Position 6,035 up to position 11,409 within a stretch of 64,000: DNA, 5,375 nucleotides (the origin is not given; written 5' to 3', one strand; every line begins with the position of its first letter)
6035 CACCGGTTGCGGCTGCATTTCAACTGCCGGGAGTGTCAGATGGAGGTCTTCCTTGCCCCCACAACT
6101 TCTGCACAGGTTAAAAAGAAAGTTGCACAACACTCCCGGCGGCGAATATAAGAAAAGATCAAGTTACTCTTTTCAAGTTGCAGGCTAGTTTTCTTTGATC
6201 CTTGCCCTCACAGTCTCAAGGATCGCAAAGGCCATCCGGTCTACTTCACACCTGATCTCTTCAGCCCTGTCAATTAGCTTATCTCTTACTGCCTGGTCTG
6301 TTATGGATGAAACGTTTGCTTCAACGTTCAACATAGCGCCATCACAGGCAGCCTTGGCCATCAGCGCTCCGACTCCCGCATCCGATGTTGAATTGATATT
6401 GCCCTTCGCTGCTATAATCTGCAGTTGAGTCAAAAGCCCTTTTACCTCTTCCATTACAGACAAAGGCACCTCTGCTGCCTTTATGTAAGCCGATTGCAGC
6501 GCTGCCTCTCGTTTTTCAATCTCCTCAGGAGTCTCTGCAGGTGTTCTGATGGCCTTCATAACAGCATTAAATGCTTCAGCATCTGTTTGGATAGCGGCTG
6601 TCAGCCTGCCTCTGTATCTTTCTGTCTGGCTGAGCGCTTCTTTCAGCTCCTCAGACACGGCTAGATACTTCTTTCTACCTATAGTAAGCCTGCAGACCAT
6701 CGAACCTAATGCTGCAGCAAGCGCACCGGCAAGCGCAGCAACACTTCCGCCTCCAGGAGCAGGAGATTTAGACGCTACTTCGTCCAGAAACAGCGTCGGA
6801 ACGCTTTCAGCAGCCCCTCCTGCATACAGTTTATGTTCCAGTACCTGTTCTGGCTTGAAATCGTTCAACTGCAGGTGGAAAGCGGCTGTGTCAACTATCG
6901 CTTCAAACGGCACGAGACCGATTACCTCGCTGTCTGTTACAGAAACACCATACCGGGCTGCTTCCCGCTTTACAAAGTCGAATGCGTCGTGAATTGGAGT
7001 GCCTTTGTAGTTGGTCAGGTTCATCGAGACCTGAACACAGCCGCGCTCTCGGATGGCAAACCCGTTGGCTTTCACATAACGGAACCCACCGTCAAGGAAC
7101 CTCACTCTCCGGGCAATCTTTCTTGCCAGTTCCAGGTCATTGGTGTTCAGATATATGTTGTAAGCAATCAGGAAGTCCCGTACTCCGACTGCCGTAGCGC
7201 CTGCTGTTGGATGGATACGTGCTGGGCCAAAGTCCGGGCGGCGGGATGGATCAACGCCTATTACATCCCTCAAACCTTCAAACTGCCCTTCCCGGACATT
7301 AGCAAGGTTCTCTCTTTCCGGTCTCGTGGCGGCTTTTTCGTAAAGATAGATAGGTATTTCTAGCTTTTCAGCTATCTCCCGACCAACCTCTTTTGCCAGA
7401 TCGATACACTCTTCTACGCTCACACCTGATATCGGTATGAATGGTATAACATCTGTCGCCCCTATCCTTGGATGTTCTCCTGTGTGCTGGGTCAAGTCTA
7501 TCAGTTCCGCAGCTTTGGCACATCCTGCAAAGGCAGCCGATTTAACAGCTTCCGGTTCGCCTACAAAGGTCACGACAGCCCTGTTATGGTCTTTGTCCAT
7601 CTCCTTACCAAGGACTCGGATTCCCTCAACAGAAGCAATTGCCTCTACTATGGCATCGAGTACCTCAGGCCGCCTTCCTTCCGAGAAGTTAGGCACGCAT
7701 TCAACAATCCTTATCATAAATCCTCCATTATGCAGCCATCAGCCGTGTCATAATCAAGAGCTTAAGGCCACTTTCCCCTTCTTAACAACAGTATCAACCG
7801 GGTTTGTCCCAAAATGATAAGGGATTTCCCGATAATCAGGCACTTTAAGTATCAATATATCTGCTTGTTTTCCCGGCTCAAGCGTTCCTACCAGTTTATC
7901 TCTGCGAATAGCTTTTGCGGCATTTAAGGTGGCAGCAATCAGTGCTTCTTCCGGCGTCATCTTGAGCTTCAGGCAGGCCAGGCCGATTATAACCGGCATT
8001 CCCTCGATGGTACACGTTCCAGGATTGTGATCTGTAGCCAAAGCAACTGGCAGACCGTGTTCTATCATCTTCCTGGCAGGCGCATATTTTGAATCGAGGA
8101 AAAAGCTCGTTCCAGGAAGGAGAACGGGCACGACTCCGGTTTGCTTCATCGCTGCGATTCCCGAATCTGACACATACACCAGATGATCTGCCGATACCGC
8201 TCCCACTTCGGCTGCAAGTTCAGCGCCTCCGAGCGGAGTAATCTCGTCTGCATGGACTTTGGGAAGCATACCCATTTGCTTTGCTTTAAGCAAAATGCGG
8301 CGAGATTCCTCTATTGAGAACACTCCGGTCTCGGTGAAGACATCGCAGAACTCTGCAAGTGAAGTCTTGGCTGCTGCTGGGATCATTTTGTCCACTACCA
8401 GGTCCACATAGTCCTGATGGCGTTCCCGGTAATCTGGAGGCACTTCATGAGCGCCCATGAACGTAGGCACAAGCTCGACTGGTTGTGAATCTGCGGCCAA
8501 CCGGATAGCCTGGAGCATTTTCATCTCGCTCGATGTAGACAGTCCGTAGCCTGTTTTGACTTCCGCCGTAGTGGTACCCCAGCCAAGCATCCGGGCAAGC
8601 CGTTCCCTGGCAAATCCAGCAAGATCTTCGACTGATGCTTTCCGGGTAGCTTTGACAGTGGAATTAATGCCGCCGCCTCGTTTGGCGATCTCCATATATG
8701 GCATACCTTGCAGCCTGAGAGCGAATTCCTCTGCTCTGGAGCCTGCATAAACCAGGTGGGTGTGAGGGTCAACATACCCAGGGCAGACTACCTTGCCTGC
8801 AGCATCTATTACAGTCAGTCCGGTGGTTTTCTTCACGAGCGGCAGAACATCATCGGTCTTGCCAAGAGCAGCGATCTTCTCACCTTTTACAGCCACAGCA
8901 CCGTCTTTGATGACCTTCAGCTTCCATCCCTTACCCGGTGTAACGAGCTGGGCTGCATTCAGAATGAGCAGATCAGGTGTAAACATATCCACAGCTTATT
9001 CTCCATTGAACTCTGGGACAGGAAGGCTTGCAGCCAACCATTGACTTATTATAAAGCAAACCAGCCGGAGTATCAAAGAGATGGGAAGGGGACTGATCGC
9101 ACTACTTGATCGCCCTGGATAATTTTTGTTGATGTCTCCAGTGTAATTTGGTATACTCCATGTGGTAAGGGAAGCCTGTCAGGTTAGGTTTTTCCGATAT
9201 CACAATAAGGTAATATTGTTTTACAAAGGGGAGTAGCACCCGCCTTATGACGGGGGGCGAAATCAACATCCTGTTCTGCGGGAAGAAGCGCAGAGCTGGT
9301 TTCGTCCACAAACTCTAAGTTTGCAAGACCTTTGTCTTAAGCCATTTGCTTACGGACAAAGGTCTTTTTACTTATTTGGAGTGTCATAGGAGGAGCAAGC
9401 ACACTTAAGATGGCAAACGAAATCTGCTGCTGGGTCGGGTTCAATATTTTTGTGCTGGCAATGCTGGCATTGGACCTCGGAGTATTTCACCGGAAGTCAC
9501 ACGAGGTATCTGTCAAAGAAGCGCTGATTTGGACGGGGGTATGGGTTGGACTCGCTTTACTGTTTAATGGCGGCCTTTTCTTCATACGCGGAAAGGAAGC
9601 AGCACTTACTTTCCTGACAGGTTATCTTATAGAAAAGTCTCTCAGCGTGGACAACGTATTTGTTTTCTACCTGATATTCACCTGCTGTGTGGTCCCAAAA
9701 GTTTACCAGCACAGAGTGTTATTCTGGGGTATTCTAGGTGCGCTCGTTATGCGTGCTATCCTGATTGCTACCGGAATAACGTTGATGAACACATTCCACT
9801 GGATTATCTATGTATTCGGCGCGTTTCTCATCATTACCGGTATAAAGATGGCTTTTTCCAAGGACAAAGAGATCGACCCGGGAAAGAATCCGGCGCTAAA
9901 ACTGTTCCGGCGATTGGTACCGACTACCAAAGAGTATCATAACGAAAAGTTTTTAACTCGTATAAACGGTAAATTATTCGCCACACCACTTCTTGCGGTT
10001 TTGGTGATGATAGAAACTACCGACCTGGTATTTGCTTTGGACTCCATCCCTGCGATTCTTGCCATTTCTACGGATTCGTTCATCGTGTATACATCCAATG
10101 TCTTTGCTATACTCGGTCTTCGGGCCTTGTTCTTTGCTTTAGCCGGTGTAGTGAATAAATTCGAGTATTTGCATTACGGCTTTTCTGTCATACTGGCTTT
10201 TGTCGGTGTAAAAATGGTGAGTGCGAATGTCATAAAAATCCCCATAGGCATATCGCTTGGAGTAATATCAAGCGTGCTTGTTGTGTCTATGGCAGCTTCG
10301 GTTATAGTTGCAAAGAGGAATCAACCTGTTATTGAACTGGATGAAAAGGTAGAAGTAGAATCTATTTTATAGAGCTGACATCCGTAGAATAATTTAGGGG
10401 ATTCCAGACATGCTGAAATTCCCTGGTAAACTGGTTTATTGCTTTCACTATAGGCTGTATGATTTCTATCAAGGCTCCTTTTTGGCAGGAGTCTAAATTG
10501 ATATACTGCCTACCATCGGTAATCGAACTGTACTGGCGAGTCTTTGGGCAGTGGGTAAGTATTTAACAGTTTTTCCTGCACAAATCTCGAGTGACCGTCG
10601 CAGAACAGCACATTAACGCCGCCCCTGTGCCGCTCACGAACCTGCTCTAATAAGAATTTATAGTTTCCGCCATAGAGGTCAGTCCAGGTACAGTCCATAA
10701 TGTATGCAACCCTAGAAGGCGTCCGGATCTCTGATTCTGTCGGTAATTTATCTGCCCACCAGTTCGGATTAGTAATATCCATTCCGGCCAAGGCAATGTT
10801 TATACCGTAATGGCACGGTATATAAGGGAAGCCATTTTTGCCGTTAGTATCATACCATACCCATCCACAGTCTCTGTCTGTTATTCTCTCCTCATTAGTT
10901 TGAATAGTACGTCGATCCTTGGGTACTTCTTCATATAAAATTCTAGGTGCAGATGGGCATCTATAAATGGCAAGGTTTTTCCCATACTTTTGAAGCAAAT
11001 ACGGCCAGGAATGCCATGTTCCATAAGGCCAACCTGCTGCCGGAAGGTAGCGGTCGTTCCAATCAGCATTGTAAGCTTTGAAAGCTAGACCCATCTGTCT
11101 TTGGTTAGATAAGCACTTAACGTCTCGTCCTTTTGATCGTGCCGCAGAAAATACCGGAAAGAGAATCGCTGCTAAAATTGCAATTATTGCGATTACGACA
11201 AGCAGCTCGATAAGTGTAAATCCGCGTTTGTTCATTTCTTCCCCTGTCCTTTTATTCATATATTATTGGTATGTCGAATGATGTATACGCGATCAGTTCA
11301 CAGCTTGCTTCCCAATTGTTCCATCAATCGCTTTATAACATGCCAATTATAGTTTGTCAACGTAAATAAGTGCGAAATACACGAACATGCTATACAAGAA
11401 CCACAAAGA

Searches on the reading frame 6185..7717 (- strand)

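Call 37: search_protein_families(library=pfam, proteins=[window:6185-7717:-], max_evalue=0.0001)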
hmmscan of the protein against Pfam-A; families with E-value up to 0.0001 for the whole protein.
window:6185-7717:- (510 aa): 3 families
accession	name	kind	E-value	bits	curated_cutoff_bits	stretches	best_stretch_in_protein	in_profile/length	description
PF07837.17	FTCD_N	-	3.8e-74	248.7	27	1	4-180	1-176/176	Formiminotransferase domain, N-terminal subdomain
PF04961.17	FTCD_C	-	8.9e-63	211.7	24.5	1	310-486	5-181/182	Formiminotransferase-cyclodeaminase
PF02971.19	FTCD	-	2e-26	93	24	1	182-285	1-110/145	Formiminotransferase domain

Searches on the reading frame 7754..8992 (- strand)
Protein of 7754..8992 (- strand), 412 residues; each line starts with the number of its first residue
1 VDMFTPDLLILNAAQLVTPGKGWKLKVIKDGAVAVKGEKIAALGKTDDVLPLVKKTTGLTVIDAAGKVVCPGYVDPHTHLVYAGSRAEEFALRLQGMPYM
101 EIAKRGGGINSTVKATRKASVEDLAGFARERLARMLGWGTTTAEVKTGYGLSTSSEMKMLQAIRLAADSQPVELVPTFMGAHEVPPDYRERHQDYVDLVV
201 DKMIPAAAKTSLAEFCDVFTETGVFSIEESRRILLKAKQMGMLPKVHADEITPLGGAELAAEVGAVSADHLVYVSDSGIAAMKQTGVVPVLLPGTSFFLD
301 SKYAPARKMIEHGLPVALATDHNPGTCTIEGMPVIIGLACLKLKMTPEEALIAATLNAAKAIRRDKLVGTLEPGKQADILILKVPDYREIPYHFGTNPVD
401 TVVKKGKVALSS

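Call 37: search_protein_families(library=pfam, proteins=[window:7754-8992:-], max_evalue=0.0001)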
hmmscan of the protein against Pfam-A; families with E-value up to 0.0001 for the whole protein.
window:7754-8992:- (412 aa): 2 families
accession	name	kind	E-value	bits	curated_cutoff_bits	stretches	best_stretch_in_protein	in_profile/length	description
PF01979.26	Amidohydro_1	-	8.3e-25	88.2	25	1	68-408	1-344/345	Amidohydrolase family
PF07969.17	Amidohydro_3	-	1.2e-24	88.1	29.7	2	116-407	150-469/472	Amidohydrolase family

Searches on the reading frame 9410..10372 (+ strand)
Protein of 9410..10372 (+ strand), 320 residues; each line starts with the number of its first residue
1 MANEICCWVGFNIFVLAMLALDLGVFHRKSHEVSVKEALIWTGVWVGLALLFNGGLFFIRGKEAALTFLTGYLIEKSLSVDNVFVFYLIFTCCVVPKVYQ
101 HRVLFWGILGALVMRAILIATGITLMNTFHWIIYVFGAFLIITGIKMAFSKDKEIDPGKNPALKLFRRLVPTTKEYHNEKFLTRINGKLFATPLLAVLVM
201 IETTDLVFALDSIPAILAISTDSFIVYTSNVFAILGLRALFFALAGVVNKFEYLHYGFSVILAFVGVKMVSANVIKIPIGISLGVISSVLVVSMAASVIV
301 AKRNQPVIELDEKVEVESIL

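Call 37: search_protein_families(library=pfam, proteins=[window:9410-10372:+], max_evalue=0.0001)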
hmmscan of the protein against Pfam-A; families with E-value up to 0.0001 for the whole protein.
window:9410-10372:+ (320 aa): 1 family
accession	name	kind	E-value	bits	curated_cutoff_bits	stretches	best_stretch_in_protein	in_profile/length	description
PF03741.22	TerC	-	3.4e-53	180.5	27.8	1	69-271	1-176/178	Integral membrane protein TerC family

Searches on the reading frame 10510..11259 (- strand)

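Call 37: search_protein_families(library=pfam, proteins=[window:10510-11259:-], max_evalue=0.0001)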
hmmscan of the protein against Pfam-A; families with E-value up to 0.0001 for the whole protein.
window:10510-11259:- (249 aa): 2 families
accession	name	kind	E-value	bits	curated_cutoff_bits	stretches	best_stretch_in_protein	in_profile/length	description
PF07596.16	SBP_bac_10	-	2.3e-13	51.2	23.3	1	181-229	215-263/268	Protein of unknown function (DUF1559)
PF07963.17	N_methyl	-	8.8e-10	38.2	21.2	1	10-34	3-27/27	Prokaryotic N-terminal methylation motif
